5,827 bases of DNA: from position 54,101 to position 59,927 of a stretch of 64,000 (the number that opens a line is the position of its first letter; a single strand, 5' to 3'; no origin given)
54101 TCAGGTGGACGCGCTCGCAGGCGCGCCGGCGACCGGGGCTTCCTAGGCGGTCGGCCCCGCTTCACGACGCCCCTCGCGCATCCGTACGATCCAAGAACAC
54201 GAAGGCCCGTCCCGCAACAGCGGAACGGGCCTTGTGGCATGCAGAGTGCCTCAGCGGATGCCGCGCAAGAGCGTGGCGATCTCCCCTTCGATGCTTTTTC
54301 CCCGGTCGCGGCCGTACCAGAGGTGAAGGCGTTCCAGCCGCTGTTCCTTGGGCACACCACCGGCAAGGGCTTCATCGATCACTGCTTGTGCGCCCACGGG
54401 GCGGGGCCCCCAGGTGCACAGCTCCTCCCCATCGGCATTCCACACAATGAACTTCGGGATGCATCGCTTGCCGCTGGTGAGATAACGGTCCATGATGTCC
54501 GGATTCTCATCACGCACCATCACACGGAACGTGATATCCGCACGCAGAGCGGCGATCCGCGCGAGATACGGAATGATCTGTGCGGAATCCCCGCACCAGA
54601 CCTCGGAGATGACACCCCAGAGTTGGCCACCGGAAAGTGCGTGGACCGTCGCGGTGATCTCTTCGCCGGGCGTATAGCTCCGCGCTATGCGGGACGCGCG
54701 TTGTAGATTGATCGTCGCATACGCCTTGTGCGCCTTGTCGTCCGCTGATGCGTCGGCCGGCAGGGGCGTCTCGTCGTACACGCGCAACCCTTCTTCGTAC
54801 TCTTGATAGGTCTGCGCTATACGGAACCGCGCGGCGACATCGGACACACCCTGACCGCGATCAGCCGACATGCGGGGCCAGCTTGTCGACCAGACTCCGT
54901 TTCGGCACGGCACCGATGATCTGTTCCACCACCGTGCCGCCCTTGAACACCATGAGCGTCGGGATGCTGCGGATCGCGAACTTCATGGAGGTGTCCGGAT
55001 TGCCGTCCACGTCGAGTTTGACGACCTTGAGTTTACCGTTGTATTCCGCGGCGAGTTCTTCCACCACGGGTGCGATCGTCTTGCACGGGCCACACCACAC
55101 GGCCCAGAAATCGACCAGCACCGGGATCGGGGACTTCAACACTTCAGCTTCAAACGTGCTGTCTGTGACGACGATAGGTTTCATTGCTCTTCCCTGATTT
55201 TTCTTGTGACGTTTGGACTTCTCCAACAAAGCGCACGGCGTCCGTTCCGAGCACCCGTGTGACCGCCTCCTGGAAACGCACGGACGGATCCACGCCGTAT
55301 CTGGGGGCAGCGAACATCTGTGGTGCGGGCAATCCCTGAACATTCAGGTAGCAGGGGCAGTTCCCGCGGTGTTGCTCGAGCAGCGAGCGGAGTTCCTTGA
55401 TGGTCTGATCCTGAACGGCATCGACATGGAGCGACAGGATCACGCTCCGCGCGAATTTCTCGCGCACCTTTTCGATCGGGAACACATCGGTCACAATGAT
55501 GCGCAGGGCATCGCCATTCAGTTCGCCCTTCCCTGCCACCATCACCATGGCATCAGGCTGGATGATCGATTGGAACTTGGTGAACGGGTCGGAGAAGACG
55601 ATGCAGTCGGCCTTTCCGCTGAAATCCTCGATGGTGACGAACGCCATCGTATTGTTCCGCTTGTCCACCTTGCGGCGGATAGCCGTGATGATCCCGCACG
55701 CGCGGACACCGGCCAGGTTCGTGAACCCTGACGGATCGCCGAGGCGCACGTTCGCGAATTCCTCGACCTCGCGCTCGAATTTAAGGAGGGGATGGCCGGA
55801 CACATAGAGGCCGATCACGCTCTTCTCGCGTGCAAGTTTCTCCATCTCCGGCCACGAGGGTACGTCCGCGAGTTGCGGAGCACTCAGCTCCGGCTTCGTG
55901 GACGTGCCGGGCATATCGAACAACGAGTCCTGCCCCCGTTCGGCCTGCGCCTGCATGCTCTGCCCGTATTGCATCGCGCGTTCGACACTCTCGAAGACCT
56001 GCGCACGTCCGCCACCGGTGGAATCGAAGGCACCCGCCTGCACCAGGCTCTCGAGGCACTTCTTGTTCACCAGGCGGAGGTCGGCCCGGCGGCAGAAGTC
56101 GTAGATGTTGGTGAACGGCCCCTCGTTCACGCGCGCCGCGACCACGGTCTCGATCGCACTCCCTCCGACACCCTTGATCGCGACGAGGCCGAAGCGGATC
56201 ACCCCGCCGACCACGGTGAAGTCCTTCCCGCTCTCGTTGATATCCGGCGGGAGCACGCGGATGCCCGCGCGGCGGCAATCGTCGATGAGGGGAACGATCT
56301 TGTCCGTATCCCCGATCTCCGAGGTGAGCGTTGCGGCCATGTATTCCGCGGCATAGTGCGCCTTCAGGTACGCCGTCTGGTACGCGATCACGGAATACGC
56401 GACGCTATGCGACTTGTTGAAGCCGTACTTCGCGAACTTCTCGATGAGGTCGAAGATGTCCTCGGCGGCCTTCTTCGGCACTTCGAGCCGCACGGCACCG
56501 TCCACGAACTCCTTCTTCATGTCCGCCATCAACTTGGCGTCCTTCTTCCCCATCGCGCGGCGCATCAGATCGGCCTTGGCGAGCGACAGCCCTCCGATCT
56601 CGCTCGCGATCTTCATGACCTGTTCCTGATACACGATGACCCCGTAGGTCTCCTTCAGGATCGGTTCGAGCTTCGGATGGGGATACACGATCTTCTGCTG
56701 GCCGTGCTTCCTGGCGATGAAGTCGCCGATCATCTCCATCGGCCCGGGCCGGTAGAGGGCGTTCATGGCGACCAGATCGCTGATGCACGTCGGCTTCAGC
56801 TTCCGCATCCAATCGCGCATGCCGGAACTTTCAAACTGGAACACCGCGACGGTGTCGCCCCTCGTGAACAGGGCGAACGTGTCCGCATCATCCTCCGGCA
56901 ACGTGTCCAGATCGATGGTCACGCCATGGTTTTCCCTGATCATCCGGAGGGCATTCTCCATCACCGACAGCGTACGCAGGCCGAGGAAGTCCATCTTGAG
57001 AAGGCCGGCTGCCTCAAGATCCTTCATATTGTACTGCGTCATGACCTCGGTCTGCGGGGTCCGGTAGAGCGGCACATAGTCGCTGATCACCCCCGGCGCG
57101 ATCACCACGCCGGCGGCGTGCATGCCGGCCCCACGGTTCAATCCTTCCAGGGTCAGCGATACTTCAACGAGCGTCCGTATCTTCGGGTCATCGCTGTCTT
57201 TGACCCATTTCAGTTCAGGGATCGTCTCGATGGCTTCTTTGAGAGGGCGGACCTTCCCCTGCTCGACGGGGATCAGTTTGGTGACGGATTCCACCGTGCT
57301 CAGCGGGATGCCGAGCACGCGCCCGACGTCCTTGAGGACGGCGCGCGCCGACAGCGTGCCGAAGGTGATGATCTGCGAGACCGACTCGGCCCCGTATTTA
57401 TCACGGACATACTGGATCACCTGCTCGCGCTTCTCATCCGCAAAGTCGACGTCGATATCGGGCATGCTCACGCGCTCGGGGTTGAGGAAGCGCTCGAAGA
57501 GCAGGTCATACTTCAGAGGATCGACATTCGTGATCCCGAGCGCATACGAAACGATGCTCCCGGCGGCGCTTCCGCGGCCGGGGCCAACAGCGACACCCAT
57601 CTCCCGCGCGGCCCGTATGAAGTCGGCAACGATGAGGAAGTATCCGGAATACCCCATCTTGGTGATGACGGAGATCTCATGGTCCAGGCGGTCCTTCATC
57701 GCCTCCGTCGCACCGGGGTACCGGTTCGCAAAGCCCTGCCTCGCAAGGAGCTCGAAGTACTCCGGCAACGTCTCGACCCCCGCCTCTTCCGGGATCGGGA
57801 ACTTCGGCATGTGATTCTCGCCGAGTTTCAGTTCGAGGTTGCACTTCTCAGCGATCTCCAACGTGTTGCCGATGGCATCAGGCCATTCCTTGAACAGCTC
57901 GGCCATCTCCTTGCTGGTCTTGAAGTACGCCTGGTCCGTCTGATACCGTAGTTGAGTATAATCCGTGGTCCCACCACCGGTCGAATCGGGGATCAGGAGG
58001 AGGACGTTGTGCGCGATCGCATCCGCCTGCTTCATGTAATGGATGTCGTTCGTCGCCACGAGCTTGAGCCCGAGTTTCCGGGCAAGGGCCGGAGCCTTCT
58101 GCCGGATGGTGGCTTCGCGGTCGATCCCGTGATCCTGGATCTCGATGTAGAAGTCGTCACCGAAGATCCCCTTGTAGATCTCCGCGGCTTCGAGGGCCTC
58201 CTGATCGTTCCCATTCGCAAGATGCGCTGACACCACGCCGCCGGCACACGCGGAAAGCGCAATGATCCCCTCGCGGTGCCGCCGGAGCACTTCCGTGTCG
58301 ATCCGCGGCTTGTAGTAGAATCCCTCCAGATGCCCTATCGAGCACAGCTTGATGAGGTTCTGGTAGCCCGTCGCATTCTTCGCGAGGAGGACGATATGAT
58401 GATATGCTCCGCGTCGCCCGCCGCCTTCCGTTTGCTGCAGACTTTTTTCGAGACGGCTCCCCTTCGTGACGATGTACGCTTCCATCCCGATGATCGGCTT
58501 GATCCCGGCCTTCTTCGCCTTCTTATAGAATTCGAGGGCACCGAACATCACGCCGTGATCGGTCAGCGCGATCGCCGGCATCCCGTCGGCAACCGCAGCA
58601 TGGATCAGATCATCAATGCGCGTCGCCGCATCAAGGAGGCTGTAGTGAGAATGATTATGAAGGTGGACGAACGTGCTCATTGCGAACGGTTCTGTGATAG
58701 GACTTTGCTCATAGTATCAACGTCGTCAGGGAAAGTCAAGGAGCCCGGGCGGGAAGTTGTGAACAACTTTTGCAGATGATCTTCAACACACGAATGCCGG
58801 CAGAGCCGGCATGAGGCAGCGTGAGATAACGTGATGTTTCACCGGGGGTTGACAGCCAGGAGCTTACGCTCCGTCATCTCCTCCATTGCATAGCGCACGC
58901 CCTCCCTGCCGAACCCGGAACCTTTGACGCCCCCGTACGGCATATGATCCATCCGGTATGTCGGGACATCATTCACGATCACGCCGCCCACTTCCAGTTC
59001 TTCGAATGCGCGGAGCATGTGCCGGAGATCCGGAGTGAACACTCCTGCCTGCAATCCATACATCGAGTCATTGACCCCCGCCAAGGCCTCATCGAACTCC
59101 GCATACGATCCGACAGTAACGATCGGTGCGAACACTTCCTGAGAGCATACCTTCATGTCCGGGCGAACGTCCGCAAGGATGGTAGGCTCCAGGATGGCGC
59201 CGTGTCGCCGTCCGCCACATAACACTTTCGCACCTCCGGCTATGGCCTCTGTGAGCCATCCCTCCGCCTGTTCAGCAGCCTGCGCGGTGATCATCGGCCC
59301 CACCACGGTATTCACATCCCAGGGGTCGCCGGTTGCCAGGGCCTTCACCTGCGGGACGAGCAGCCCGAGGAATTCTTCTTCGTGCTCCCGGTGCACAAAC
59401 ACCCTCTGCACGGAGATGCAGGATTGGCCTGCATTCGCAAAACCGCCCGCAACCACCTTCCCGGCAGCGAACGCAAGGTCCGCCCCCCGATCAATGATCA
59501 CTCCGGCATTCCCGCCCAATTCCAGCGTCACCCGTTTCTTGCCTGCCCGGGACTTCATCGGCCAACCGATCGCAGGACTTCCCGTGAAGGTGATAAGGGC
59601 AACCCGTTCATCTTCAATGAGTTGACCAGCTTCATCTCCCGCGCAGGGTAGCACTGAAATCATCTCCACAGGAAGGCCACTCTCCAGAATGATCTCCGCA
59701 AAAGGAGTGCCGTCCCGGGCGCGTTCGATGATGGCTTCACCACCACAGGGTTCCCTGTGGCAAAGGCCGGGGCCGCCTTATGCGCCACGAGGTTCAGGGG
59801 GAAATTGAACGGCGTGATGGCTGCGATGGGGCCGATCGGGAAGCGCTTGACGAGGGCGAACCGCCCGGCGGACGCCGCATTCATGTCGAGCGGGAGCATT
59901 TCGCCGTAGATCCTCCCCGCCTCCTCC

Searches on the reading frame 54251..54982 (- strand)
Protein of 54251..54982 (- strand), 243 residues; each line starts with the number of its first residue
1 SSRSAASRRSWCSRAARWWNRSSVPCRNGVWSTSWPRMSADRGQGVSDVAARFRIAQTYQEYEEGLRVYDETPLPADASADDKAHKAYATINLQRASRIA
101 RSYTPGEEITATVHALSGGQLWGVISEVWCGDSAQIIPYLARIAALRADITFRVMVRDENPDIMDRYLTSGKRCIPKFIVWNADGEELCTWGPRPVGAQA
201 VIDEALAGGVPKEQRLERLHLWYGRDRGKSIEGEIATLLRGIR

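Call 50: search_protein_families(library=pfam, proteins=[window:54251-54982:-], max_evalue=0.00001)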
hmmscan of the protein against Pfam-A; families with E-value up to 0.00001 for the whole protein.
window:54251-54982:- (243 aa): 1 family
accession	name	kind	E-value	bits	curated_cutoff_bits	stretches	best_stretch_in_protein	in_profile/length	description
PF14595.12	Thioredoxin_9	-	4.8e-32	111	25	1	86-204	9-127/129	Thioredoxin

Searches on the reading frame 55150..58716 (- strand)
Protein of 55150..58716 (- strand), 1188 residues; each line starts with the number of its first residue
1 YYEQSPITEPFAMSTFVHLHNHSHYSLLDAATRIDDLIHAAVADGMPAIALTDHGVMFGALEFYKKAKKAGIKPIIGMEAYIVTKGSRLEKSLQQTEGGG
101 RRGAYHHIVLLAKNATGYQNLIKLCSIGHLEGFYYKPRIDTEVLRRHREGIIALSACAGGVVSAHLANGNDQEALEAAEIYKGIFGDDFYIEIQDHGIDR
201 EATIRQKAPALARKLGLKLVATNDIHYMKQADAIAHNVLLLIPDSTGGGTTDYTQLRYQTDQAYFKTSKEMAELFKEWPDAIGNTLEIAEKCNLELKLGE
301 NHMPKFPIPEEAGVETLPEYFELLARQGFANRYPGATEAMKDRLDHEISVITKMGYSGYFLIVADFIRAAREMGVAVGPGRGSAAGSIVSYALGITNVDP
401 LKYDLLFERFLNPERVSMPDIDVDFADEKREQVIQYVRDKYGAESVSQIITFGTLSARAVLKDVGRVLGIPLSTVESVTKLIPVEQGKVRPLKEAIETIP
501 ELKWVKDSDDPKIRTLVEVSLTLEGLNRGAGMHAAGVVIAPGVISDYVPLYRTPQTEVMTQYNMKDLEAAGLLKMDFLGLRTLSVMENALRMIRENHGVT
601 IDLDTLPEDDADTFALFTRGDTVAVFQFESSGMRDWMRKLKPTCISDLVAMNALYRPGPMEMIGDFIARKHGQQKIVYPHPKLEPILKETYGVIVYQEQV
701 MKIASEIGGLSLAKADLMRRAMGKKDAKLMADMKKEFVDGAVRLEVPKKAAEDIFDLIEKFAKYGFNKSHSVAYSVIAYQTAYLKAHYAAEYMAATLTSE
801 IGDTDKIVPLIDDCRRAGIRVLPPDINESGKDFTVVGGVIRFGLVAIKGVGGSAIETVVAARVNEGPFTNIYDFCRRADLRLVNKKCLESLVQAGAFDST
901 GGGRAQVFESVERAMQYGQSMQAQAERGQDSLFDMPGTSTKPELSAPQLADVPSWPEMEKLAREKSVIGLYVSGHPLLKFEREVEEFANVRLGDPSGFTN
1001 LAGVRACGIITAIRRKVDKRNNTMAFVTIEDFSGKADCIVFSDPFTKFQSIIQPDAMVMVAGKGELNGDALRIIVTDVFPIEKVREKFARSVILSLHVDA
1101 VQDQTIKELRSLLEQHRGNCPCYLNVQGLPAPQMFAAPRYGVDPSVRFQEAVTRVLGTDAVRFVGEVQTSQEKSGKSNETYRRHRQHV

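Call 50: search_protein_families(library=pfam, proteins=[window:55150-58716:-], max_evalue=0.00001)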
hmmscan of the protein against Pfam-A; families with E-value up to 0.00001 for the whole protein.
window:55150-58716:- (1188 aa): 5 families
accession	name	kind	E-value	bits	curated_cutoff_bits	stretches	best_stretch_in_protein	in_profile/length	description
PF07733.18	DNA_pol3_alpha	-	8.5e-98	327.5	23.9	1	320-579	2-260/260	Bacterial DNA polymerase III alpha NTPase domain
PF17657.6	DNA_pol3_finger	-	4.3e-65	218.5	22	1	582-743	1-164/166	Bacterial DNA polymerase III alpha subunit finger domain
PF02811.25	PHP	-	4.4e-58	196.7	26.4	1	18-196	1-164/164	PHP domain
PF14579.12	HHH_6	-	5.3e-32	110.3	25.6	1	818-906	1-89/90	Helix-hairpin-helix motif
PF01336.31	tRNA_anti-codon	-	2.7e-09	37.3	27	1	1004-1080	1-74/75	OB-fold nucleic acid binding domain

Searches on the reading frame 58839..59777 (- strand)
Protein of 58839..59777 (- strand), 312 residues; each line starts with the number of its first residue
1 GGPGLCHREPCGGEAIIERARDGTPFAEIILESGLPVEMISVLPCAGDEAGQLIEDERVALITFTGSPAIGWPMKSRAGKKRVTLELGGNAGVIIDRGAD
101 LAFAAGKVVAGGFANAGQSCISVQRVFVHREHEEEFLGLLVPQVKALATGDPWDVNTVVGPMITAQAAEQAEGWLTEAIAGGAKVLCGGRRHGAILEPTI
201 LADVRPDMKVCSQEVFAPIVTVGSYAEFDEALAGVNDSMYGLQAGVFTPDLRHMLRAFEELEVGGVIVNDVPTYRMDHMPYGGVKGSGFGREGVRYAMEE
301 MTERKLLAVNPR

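Call 50: search_protein_families(library=pfam, proteins=[window:58839-59777:-], max_evalue=0.00001)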
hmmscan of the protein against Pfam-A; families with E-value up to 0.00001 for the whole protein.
window:58839-59777:- (312 aa): 1 family
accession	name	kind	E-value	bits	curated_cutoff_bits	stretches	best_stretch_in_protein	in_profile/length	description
PF00171.27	Aldedh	-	2e-88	297.4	23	1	26-305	172-459/461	Aldehyde dehydrogenase family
